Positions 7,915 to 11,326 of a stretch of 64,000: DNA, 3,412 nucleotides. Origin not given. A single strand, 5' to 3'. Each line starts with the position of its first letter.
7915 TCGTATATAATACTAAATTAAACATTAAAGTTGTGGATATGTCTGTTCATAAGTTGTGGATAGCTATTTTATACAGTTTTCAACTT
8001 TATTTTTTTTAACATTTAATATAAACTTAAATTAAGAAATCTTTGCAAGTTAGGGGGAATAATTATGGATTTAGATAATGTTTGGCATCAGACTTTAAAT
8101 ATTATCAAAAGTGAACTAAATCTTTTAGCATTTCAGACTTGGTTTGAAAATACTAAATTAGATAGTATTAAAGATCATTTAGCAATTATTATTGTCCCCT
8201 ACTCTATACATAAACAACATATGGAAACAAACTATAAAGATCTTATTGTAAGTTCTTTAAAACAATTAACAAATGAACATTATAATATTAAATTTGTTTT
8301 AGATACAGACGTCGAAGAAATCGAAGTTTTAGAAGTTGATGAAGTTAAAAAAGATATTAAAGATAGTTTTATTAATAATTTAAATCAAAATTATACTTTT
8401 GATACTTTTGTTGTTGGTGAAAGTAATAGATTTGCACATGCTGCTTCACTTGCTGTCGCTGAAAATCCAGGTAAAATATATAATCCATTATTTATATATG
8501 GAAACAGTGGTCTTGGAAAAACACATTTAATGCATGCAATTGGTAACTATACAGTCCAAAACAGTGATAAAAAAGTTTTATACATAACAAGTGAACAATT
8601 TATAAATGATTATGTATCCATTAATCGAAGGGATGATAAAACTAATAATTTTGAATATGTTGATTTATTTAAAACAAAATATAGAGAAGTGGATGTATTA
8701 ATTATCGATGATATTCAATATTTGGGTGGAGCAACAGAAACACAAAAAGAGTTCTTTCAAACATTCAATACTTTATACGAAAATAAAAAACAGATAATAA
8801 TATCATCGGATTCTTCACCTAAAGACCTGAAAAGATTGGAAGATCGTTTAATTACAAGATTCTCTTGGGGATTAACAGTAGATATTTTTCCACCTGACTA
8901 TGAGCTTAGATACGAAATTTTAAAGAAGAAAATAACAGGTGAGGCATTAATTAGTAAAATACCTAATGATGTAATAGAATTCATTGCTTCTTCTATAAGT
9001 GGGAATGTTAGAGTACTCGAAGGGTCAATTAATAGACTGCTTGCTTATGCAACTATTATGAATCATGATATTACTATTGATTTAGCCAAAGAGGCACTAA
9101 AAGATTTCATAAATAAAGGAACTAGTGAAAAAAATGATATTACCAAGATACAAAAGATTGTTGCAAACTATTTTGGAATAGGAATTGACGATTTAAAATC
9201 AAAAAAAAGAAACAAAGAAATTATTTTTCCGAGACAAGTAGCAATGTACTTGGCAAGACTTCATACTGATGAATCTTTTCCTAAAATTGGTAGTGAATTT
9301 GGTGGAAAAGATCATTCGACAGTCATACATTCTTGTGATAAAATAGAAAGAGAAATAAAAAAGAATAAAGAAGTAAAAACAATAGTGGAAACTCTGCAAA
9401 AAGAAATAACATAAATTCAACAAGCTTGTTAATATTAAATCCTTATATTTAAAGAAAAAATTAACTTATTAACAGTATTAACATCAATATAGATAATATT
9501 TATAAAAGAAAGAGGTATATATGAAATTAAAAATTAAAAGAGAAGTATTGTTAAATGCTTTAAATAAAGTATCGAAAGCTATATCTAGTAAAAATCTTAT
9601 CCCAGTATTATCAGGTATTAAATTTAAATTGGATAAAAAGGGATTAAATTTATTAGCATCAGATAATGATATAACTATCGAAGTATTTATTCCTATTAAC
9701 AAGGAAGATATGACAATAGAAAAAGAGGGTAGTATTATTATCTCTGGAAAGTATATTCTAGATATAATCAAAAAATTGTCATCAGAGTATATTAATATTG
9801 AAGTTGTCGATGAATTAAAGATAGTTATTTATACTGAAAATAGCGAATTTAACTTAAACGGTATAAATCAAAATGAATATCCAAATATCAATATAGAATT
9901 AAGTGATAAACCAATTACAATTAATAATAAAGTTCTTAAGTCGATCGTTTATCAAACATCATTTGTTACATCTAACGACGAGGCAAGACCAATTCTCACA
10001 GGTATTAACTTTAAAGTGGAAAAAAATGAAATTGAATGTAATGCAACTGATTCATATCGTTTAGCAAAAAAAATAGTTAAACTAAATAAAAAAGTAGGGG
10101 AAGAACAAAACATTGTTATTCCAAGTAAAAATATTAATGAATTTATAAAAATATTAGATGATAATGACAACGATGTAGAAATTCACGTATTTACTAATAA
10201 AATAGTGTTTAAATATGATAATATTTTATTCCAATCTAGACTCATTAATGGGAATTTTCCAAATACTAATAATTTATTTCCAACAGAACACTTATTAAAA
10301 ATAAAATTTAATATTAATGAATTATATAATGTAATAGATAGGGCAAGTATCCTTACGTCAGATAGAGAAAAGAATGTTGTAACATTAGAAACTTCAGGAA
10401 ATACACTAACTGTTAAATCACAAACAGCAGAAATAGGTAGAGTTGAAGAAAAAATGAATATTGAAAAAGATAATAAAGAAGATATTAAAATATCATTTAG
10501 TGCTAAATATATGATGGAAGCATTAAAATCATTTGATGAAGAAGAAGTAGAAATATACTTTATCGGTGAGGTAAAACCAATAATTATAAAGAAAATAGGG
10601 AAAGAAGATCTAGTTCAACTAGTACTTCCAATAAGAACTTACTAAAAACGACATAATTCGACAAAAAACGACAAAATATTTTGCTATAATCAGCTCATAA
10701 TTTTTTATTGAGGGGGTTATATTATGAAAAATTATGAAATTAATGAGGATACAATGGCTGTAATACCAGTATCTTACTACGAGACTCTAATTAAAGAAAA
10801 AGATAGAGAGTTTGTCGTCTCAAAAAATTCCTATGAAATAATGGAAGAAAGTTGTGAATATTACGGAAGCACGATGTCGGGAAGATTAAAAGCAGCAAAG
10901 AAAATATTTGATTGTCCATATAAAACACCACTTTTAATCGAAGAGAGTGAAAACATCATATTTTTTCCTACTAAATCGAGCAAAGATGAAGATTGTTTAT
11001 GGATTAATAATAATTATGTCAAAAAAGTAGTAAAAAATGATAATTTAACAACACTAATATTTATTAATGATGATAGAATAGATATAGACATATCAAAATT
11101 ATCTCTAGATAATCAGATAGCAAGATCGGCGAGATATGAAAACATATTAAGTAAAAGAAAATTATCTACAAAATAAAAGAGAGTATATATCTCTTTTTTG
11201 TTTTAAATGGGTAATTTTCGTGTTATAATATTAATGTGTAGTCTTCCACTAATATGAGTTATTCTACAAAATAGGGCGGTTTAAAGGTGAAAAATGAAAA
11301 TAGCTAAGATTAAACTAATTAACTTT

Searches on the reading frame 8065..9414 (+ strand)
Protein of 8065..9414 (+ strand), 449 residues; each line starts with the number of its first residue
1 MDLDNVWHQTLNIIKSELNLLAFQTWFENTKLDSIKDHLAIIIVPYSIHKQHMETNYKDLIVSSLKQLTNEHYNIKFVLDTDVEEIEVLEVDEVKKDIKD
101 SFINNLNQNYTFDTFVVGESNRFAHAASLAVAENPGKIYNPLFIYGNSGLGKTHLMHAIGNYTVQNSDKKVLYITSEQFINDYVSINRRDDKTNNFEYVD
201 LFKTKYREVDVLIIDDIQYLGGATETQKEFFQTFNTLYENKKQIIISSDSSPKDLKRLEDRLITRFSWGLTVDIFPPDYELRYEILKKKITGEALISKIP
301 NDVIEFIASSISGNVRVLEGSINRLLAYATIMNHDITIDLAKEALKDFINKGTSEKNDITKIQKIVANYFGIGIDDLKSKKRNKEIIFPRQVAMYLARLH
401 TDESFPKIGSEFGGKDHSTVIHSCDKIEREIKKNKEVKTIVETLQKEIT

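Call 20: search_protein_families(library=pfam, proteins=[window:8065-9414:+])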
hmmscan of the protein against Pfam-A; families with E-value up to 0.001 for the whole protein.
window:8065-9414:+ (449 aa): 9 families
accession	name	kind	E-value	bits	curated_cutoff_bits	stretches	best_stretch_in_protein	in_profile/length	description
PF00308.24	Bac_DnaA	-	3.8e-65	219.4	23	1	106-273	1-162/162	Bacterial DnaA ATPAse domain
PF08299.17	Bac_DnaA_C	-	8.4e-32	109.5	31.5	1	359-427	1-69/69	Bacterial dnaA protein helix-turn-helix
PF01695.23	IstB_IS21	-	1.6e-10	41.3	24.1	1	142-250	95-194/238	IstB-like ATP binding protein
PF01637.24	ATPase_2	-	3.8e-08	33.9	33.2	1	139-275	20-182/225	ATPase domain predominantly from Archaea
PF11638.13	DnaA_N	-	3.9e-08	33.3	24.6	1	5-66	2-64/65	DnaA N-terminal domain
PF13173.12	AAA_14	-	1e-07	32.5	27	1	141-267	4-116/129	AAA domain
PF00004.35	AAA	-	1.4e-05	26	21.2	1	143-243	2-97/131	ATPase family associated with various cellular activities (AAA)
PF13401.12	AAA_22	-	2.2e-05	25.2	27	0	142-242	8-114/130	AAA domain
PF13479.12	AAA_24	-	0.00074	19.9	27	0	142-218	5-74/195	AAA domain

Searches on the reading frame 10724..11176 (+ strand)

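Call 20: search_protein_families(library=pfam, proteins=[window:10724-11176:+])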
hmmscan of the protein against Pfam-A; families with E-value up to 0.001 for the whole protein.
window:10724-11176:+ (150 aa): 1 family
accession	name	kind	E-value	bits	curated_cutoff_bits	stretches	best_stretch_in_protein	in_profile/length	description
PF06338.17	ComK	-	1.3e-38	132.6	22.3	1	2-145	2-150/152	ComK protein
